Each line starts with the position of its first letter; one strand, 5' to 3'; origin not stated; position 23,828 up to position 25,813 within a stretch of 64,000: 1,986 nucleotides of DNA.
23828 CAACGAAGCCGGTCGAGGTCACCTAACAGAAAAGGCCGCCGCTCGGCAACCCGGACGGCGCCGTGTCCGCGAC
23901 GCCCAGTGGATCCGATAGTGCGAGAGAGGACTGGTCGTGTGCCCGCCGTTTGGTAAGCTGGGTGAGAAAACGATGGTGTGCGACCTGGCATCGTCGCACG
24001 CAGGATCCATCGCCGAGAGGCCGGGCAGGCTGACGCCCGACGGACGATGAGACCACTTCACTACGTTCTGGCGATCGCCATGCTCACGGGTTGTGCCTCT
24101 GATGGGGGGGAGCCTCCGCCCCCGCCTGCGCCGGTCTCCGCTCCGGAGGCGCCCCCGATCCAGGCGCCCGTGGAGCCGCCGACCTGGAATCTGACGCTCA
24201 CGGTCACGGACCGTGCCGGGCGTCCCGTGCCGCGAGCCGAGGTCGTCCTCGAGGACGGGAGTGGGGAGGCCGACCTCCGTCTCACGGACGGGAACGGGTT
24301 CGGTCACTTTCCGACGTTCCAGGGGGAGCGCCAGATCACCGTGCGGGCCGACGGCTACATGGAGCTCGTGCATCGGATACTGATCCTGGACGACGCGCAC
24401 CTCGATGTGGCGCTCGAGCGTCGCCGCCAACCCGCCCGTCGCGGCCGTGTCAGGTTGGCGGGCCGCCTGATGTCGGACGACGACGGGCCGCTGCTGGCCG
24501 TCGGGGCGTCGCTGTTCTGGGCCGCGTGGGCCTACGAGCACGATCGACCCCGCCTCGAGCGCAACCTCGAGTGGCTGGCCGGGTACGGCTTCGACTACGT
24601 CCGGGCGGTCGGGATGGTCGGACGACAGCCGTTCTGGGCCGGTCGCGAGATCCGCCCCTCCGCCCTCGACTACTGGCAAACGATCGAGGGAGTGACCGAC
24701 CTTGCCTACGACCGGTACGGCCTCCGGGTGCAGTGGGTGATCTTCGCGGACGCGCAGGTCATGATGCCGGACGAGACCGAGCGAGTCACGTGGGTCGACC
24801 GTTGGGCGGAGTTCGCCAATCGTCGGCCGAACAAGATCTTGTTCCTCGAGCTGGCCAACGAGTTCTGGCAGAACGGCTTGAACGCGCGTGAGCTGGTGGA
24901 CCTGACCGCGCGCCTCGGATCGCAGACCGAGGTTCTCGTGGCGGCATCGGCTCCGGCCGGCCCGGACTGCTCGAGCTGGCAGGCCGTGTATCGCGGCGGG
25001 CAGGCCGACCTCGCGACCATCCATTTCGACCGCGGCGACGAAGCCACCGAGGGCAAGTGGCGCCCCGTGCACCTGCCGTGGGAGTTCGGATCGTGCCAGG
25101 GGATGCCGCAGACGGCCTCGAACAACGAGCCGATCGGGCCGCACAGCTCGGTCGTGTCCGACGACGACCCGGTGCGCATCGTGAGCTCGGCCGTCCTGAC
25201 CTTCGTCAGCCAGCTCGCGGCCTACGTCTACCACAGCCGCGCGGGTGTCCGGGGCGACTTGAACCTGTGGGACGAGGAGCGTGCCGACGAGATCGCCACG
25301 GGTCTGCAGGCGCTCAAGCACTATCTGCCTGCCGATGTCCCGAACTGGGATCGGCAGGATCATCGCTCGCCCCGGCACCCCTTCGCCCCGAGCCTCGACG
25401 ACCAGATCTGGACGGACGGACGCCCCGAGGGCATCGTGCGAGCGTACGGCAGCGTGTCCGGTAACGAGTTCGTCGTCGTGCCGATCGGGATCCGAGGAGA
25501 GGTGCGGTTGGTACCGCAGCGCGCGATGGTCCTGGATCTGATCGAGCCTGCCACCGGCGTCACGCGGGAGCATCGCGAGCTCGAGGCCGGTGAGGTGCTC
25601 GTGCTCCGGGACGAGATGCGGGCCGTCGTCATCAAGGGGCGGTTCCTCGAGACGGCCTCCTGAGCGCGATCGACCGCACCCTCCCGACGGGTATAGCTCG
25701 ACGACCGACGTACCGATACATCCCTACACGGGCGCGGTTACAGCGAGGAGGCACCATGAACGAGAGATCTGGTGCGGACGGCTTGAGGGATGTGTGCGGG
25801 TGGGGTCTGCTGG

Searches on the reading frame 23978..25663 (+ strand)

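Call 58: search_protein_families(library=pfam, proteins=[window:23978-25663:+], max_evalue=0.001)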
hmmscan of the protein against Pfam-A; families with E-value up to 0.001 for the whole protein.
window:23978-25663:+ (561 aa): 1 family
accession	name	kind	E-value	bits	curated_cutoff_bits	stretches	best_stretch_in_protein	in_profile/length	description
PF13620.12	CarboxypepD_reg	-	1.5e-06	28.9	32.3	1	72-134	2-67/82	Carboxypeptidase regulatory-like domain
